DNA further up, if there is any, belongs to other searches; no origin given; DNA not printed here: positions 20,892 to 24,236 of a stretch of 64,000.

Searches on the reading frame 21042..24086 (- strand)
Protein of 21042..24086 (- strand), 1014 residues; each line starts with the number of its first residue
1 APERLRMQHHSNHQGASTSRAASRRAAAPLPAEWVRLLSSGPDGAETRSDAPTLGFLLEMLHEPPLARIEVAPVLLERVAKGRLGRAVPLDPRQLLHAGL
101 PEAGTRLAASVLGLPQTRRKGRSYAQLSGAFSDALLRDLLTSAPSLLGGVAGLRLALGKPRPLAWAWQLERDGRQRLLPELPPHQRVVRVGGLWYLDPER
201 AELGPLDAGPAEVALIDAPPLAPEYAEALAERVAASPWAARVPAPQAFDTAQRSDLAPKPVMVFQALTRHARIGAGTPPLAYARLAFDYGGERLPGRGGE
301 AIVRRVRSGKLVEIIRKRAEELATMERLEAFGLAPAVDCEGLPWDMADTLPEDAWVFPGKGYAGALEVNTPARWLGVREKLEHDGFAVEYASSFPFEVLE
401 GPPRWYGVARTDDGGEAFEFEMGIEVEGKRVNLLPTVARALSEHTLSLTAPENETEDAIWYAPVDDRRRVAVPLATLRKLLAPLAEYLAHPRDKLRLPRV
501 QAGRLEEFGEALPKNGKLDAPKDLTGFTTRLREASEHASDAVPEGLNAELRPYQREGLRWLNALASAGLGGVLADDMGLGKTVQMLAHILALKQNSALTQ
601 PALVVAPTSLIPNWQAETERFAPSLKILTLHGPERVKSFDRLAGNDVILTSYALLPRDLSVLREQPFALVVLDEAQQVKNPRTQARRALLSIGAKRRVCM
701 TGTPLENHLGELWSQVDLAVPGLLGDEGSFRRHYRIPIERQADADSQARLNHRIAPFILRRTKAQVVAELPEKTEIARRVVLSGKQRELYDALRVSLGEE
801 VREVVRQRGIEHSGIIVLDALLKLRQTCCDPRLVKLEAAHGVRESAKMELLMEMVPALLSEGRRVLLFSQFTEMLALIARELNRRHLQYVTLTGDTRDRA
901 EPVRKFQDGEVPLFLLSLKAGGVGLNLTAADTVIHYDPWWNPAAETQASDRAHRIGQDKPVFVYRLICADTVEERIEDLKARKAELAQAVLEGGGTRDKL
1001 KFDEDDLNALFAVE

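Call 96: search_protein_families(library=pfam, proteins=[window:21042-24086:-], max_evalue=0.00001)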
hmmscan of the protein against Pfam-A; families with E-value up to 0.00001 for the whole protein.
window:21042-24086:- (1014 aa): 3 families
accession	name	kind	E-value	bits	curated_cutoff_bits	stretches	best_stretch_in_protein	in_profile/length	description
PF00176.29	SNF2-rel_dom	-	6.1e-67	226.2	24.9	1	553-833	1-290/290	SNF2-related domain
PF00271.37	Helicase_C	-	1.4e-22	80.5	23.5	1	847-956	2-110/110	Helicase conserved C-terminal domain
PF04851.21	ResIII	-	4.6e-08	33.6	22.5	1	549-704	3-162/164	Type III restriction enzyme, res subunit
